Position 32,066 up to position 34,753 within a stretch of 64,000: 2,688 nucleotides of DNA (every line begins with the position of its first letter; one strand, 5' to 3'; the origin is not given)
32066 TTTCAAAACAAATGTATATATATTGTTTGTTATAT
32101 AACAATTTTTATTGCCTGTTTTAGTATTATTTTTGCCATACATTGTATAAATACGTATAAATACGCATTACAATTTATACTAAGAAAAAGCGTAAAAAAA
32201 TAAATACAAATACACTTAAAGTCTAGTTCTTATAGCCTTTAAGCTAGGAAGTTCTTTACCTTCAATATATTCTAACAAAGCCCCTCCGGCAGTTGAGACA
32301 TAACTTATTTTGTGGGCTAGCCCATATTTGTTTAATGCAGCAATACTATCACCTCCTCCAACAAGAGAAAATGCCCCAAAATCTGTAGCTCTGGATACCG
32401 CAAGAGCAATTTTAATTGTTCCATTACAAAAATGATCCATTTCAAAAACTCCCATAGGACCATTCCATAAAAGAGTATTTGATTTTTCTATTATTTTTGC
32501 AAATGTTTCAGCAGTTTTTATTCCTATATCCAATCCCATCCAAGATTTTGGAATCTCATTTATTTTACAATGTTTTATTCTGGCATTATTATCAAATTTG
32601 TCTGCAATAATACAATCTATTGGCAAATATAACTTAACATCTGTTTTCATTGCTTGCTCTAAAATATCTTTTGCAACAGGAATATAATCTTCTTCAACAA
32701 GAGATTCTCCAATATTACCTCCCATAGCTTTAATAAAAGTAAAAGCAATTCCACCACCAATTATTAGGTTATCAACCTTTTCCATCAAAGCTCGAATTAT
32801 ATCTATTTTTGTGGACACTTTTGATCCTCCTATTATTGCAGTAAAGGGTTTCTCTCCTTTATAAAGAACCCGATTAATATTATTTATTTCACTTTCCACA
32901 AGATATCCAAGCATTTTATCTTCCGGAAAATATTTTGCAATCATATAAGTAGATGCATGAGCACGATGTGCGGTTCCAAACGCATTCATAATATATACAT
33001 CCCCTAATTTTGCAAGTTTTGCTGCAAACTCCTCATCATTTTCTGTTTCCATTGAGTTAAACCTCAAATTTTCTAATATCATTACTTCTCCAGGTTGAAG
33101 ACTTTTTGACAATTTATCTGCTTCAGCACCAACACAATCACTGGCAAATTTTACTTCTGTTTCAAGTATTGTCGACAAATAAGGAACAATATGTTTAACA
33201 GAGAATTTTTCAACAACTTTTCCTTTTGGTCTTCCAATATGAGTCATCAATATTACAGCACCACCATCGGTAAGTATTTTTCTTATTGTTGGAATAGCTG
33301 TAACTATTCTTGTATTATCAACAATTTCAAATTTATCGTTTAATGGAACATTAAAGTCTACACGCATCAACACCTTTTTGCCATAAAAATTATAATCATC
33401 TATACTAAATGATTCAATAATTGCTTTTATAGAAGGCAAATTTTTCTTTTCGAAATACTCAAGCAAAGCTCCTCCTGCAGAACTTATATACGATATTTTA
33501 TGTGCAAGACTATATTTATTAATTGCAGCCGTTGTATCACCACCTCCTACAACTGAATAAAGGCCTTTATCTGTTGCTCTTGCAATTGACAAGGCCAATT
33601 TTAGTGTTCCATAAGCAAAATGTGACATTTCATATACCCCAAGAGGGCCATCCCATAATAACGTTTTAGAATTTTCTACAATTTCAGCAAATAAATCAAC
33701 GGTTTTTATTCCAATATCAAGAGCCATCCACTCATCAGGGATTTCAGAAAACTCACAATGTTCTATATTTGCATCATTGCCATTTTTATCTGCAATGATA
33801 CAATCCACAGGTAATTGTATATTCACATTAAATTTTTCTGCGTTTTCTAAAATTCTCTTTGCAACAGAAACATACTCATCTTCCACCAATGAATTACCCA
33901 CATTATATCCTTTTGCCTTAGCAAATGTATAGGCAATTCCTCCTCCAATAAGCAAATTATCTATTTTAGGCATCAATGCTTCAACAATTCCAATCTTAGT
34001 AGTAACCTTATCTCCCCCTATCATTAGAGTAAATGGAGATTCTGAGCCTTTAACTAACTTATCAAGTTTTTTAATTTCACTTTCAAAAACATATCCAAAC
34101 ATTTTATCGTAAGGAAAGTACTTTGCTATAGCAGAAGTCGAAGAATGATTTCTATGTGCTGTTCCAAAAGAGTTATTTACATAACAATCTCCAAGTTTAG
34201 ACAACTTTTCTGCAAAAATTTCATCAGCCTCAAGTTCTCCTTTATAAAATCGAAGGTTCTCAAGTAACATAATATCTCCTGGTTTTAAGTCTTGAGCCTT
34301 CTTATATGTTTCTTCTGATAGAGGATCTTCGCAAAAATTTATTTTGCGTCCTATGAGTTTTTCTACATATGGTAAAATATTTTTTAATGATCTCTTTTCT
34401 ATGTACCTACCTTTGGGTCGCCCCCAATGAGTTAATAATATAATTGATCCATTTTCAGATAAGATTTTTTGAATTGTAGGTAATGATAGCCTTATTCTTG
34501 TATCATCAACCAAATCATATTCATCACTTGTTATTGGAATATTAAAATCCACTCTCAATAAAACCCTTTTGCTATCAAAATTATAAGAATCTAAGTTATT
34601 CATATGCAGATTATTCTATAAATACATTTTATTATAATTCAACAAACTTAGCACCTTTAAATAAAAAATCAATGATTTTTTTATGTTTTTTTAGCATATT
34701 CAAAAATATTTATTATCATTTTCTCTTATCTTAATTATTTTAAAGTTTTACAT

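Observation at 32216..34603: One ORF encoding two complete phosphoglycerate kinases fused head-to-tail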

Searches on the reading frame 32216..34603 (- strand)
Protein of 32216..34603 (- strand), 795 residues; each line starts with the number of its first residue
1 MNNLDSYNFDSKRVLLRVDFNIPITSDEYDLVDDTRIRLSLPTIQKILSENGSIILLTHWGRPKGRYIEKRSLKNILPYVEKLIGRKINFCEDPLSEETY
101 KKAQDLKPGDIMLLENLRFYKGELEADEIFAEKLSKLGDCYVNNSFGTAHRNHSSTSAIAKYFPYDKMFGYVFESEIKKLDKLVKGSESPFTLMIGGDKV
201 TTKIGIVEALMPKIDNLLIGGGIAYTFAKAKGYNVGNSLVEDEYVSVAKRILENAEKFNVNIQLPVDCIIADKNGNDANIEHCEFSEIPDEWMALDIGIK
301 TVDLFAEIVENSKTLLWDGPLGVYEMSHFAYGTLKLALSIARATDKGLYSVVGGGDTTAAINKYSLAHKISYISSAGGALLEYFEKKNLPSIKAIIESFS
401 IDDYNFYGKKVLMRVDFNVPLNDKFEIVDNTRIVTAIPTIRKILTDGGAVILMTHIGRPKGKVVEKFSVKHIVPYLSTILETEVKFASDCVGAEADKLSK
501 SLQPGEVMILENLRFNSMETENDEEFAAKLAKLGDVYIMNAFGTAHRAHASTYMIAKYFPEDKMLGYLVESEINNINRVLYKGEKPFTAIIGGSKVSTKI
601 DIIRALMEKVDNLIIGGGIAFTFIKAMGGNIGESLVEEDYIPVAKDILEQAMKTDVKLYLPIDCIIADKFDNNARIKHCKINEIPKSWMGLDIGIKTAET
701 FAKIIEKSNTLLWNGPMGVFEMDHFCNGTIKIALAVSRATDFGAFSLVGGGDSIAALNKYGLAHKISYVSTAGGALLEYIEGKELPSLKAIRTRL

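Call 4: search_protein_families(library=pfam, proteins=[window:32216-34603:-])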
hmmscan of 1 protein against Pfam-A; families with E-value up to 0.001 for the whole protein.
window:32216-34603:- (795 aa): 1 family
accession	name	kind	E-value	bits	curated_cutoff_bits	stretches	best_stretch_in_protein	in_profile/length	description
PF00162.24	PGK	-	4.1e-284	941.5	27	2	401-783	1-379/379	Phosphoglycerate kinase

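Call 5: search_protein_families(library=ncbifam, proteins=[window:32216-34603:-])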
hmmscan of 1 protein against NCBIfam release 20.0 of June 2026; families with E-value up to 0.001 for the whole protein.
window:32216-34603:- (795 aa): 1 family
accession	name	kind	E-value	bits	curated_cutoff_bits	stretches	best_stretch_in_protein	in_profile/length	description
NF010569.0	PRK13962.1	equivalog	4.1e-284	943.7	883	2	399-791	4-391/645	bifunctional phosphoglycerate kinase/triosephosphate isomerase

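Call 7: find_homologous_proteins(query=window:32216-34603:-, max_evalue=1e-30)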
Query window:32216-34603:- (795 aa): 2917 proteins with E <= 1e-30 among 8000 candidates; the best 120 are listed.
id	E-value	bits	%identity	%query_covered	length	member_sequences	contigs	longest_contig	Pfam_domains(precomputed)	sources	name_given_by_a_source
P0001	0.0e+0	1598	88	100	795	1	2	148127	PF00162.25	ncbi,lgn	-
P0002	0.0e+0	1592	87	100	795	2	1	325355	PF00162.25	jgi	-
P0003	0.0e+0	1590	88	100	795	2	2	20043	PF00162.25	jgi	jgi:phosphoglycerate kinase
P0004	0.0e+0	1562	86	100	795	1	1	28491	PF00162.25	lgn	-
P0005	0.0e+0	1561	86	100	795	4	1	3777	PF00162.25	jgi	jgi:phosphoglycerate kinase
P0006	0.0e+0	1547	85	100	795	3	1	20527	PF00162.25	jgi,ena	-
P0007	0.0e+0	1544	85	100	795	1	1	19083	PF00162.25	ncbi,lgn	-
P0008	0.0e+0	1505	82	100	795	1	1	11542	PF00162.25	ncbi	-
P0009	0.0e+0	1505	82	100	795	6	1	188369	PF00162.25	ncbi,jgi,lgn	-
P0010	0.0e+0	1501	83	100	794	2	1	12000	PF00162.25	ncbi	-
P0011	0.0e+0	1497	82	100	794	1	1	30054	PF00162.25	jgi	jgi:phosphoglycerate kinase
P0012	0.0e+0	1493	81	100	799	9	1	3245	PF00162.25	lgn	-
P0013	0.0e+0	1489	82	100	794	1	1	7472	PF00162.25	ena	-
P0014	0.0e+0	1487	82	100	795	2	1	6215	PF00162.25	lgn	-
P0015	0.0e+0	1481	81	100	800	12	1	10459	PF00162.25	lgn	-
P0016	0.0e+0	1480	81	100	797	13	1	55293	PF00162.25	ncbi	-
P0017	0.0e+0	1475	64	100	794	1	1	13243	PF00162.25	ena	-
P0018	0.0e+0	1464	80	100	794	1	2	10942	PF00162.25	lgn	-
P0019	0.0e+0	1448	79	100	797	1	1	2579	PF00162.25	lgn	-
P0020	0.0e+0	1448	80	100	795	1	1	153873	PF00162.25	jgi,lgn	jgi:phosphoglycerate kinase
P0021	0.0e+0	1422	64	99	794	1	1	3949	PF06962.19,PF00162.25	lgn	-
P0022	0.0e+0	1416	65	99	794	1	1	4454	PF06962.19,PF00162.25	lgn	-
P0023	0.0e+0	1414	64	99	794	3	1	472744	PF06962.19,PF00162.25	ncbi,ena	-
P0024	0.0e+0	1412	63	100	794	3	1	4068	PF06962.19,PF00162.25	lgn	-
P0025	0.0e+0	1406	63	100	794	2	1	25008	PF00162.25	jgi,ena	-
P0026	0.0e+0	1405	63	99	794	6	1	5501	PF06962.19,PF00162.25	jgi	-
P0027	0.0e+0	1403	63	99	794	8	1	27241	PF06962.19,PF00162.25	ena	-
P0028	0.0e+0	1403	64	100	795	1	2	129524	PF00162.25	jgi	-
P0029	0.0e+0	1395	63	100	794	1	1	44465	PF06962.19,PF00162.25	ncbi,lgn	-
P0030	0.0e+0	1393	63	100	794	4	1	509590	PF00162.25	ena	-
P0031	0.0e+0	1392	77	100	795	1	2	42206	PF00162.25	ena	-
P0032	0.0e+0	1392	63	99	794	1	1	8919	PF06962.19,PF00162.25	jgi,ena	-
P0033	0.0e+0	1387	62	100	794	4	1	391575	PF06962.19,PF00162.25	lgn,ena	-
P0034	0.0e+0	1383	77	100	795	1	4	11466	PF00162.25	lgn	-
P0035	0.0e+0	1382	77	100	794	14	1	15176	PF06962.19,PF00162.25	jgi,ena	-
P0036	0.0e+0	1382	63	99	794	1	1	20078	PF06962.19,PF00162.25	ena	-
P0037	0.0e+0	1380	62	100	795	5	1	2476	PF06962.19,PF00162.25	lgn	-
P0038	0.0e+0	1378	63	99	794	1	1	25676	PF00162.25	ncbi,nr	ncbi:MAG: hypothetical protein C0597_07400 [Marinilabiliales bacterium]|nr:MAG: hypothetical protein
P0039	0.0e+0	1377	64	99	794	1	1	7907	PF06962.19,PF00162.25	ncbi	-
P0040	0.0e+0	1375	75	100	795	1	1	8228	PF00162.25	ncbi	-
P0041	0.0e+0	1375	76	100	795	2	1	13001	PF00162.25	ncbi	-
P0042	0.0e+0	1373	75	100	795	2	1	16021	PF00162.25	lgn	-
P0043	0.0e+0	1370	63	100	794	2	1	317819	PF00162.25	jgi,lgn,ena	-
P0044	0.0e+0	1370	63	100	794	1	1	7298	PF06962.19,PF00162.25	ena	-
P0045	0.0e+0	1367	63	99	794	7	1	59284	PF06962.19,PF00162.25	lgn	-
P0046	0.0e+0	1360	75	100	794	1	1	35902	PF00162.25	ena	-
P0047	0.0e+0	1360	63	98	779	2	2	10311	PF06962.19,PF00162.25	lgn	-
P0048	0.0e+0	1354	63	99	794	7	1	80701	PF06962.19,PF00162.25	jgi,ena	-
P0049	0.0e+0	1344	63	100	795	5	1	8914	PF06962.19,PF00162.25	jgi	jgi:phosphoglycerate kinase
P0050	0.0e+0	1340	63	99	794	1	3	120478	PF06962.19,PF00162.25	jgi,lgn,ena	-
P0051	0.0e+0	1340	62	100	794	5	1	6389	PF00162.25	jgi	jgi:phosphoglycerate kinase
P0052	0.0e+0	1339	73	100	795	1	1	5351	PF00162.25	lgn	-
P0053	0.0e+0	1333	59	100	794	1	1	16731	PF06962.19,PF00162.25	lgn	-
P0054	0.0e+0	1332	66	100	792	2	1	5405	PF00162.25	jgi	jgi:phosphoglycerate kinase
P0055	0.0e+0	1311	64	100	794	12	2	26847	PF00162.25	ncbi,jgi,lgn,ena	-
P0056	0.0e+0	1303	64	100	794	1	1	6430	PF06962.19,PF00162.25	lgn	-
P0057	0.0e+0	1293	62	100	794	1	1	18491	PF00162.25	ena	-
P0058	0.0e+0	1287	71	100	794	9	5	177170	PF00162.25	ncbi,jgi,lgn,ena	-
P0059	0.0e+0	1280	63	100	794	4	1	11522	PF06962.19,PF00162.25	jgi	jgi:phosphoglycerate kinase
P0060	0.0e+0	1276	61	93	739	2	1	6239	PF00162.25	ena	-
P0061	0.0e+0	1240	63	100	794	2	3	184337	PF00162.25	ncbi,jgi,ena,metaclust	metaclust:\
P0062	0.0e+0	1232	62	99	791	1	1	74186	PF00162.25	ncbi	-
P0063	0.0e+0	1229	65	99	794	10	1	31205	PF00162.25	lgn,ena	-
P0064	0.0e+0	1229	64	100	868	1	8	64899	PF00162.25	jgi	jgi:phosphoglycerate kinase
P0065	0.0e+0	1227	67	100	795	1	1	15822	PF00162.25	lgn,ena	-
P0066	0.0e+0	1227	64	100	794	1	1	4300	PF06962.19,PF00162.25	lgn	-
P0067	0.0e+0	1225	63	100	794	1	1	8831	PF00162.25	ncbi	ncbi:MAG: phosphoglycerate kinase [Bacteroidota bacterium]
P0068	0.0e+0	1224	64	100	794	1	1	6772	PF00162.25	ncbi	-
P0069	0.0e+0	1223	63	100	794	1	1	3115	PF06962.19,PF00162.25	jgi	-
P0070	0.0e+0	1223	65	99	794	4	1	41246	PF06962.19,PF00162.25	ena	-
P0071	0.0e+0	1223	63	100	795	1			PF06962.19,PF00162.25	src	-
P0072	0.0e+0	1221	65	99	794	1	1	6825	PF06962.19,PF00162.25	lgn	-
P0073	0.0e+0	1218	62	100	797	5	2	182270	PF00162.25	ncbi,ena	-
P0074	0.0e+0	1217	64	100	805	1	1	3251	PF06962.19,PF00162.25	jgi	-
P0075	0.0e+0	1216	63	100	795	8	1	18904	PF06962.19,PF00162.25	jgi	jgi:phosphoglycerate kinase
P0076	0.0e+0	1216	65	99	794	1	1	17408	PF00162.25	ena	-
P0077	0.0e+0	1216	65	99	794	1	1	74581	PF00162.25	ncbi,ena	-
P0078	0.0e+0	1215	64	99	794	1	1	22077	PF06962.19,PF00162.25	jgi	-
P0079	0.0e+0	1214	62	100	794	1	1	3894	PF06962.19,PF00162.25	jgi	jgi:phosphoglycerate kinase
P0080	0.0e+0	1213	65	99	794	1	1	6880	PF00162.25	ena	-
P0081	0.0e+0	1212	64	99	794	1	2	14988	PF00162.25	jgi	jgi:phosphoglycerate kinase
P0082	0.0e+0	1211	63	100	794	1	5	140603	PF06962.19,PF00162.25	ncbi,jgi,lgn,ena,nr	ncbi:MAG TPA: phosphoglycerate kinase [Bacteroidales bacterium]|nr:phosphoglycerate kinase [Bacteroi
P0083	0.0e+0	1211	63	100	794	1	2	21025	PF06962.19,PF00162.25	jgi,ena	-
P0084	0.0e+0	1211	63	100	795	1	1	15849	PF06962.19,PF00162.25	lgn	-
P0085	0.0e+0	1211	63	99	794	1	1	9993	PF00162.25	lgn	-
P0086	0.0e+0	1210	63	100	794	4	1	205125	PF00162.25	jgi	jgi:phosphoglycerate kinase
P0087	0.0e+0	1210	63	100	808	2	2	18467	PF06962.19,PF00162.25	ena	-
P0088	0.0e+0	1210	67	100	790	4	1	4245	PF00162.25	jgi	-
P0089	0.0e+0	1210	63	99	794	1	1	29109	PF06962.19,PF00162.25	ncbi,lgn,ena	-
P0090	0.0e+0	1210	63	100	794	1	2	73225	PF06962.19,PF00162.25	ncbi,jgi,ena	-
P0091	0.0e+0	1207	63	100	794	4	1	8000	PF06962.19,PF00162.25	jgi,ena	-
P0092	0.0e+0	1207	63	99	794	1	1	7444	PF00162.25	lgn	-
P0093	0.0e+0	1206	60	100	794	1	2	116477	PF00162.25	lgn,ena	-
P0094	0.0e+0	1206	63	100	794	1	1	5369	PF00162.25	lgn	-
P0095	0.0e+0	1206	61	100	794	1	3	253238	PF06962.19,PF00162.25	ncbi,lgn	-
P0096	0.0e+0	1206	63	100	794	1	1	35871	PF06962.19,PF00162.25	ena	-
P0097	0.0e+0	1205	64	100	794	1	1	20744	PF06962.19,PF00162.25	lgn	-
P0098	0.0e+0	1205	63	99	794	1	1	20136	PF06962.19,PF00162.25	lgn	-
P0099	0.0e+0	1204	63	100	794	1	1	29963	PF06962.19,PF00162.25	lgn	-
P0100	0.0e+0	1204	63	100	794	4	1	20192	PF06962.19,PF00162.25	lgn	-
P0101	0.0e+0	1203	63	99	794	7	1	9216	PF06962.19,PF00162.25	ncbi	-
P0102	0.0e+0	1203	63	99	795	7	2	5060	PF06962.19,PF00162.25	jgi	-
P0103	0.0e+0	1203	63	99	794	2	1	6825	PF06962.19,PF00162.25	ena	-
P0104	0.0e+0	1202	63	100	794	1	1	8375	PF06962.19,PF00162.25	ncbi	-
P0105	0.0e+0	1201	63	99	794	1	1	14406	PF00162.25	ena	-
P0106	0.0e+0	1200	63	100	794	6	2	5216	PF00162.25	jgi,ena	-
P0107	0.0e+0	1200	63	100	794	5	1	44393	PF06962.19,PF00162.25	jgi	jgi:phosphoglycerate kinase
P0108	0.0e+0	1200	63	100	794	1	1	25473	PF06962.19,PF00162.25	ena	-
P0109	0.0e+0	1199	63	100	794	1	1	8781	PF00162.25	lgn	-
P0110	0.0e+0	1198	62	100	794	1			PF06962.19,PF00162.25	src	-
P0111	0.0e+0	1198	61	100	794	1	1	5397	PF06962.19,PF00162.25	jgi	jgi:phosphoglycerate kinase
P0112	0.0e+0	1197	63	99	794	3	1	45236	PF00162.25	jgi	jgi:phosphoglycerate kinase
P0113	0.0e+0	1196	61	99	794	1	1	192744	PF00162.25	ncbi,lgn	-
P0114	0.0e+0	1195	63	100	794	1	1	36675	PF06962.19,PF00162.25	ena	-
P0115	0.0e+0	1195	62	100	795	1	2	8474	PF00162.25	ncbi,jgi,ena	-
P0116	0.0e+0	1195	63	99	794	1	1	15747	PF00162.25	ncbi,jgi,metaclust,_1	metaclust:\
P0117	0.0e+0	1194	62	100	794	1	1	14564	PF06962.19,PF00162.25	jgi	-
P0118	0.0e+0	1194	60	100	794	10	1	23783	PF06962.19,PF00162.25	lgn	-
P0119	0.0e+0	1189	62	100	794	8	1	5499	PF06962.19,PF00162.25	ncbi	-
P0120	0.0e+0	1188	60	100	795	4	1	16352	PF00162.25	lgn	-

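Call 12: find_related_loci(query=window:32216-34603:-, collection=genome_contigs, flank=10000)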
Query window:32216-34603:- (795 aa) in genome_contigs; peptide patterns used: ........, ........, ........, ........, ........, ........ (x = any residue, [..] = any of these).
101 stretches matched a pattern; 72 encode a relative of the query (tblastn E <= 1e-3); 72 distinct loci.
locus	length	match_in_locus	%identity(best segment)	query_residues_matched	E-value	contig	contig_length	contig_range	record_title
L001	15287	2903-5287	85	1-795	0e+0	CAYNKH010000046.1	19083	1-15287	MAG TPA_asm: uncultured Bacteroidales bacterium isolate binchicken_co59_69 genome assembly, contig: NODE_6184_length_190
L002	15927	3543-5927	85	1-795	0e+0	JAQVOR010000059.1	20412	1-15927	MAG: Bacteroidales bacterium isolate STF1_185 NODE_6440_length_20412_cov_5.428001_Sandtown_F1, whole genome shotgun sequ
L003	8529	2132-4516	85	1-795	0e+0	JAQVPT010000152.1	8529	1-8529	MAG: Bacteroidales bacterium isolate STF1_21 NODE_28292_length_8529_cov_3.144132_Sandtown_F1, whole genome shotgun seque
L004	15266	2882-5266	84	1-795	0e+0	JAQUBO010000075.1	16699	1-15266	MAG: Bacteroidales bacterium isolate STCSWMC_109 NODE_9033_length_16699_cov_4.295317_ST_CSWMC, whole genome shotgun sequ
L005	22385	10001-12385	82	1-795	0e+0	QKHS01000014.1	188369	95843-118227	MAG: Bacteroidales bacterium isolate SZUA-560 scaffold_151, whole genome shotgun sequence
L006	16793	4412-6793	82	1-795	0e+0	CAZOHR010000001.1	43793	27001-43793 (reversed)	MAG TPA_asm: uncultured Bacteroidales bacterium isolate SRP272421_co3_70 genome assembly, contig: NODE_1181_length_43793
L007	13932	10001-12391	81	1-795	0e+0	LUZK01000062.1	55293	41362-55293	MAG: Bacteroidales bacterium Bact_19 Bact_19_contig_4756, whole genome shotgun sequence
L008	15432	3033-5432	80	1-795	0e+0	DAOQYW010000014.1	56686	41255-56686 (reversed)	MAG TPA_asm: Bacteroidales bacterium isolate AMR_MDS_1000 NODE_588_length_56686_cov_6.944642, whole genome shotgun seque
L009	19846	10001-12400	79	1-795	0e+0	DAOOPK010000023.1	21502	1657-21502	MAG TPA_asm: Bacteroidales bacterium isolate AMR_MDS_2599 NODE_2982_length_21502_cov_5.407563, whole genome shotgun sequ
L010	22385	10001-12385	87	1-795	0e+0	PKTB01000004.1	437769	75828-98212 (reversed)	MAG: Marinilabiliales bacterium isolate BM703 sc_12, whole genome shotgun sequence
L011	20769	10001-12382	77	1-795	0e+0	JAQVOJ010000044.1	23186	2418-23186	MAG: Bacteroidales bacterium isolate STF1_178 NODE_5159_length_23186_cov_12.971204_Sandtown_F1, whole genome shotgun seq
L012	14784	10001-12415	71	1-795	0e+0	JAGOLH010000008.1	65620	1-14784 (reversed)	MAG: Bacteroidales bacterium isolate Go_SlDig_bin_437 Go_SlDig_1038_length_65620_cov_45.581696, whole genome shotgun seq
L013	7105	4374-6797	69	1-795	0e+0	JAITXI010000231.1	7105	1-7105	MAG: Bacteroidales bacterium isolate Zx50_bin47 k119_2622566, whole genome shotgun sequence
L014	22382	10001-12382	64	1-795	0e+0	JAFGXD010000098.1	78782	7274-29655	MAG: Bacteroidales bacterium isolate ZodW_Metabat.319 k87_14351575, whole genome shotgun sequence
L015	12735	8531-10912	63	1-795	0e+0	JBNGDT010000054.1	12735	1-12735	MAG: Bacteroidales bacterium isolate E05-040 bin36.fa-54, whole genome shotgun sequence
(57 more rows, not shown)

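Call 18: search_protein_representatives(protein=window:32216-34603:-)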
Query: 795 residues. Proteins with E-value up to 0.001 (for the whole library): 26742; up to 1e-10: 14780; up to 1e-30: 4961. The best 150 are listed.
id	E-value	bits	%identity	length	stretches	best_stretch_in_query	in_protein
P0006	0.0e+00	1546.9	85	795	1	1-795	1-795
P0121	8.1e-244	827.7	65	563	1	1-560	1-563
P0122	2.9e-217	739.9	58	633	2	522-792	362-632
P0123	4.5e-186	636.8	41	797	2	400-794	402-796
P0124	6.8e-171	586.6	34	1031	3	387-793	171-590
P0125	1.1e-165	569.3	54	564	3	523-792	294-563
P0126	1.9e-133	462.7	52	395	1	401-792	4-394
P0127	9.4e-132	457.2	54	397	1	401-791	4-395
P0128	6.5e-131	454.4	52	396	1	402-792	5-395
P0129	1.8e-123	429.8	51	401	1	404-792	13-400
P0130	8.0e-120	417.7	49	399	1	401-791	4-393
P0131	3.4e-118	412.3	29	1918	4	130-524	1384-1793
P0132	1.6e-117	410.1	49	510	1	404-791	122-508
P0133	7.0e-116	404.7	45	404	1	400-791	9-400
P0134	6.6e-113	394.8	46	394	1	400-791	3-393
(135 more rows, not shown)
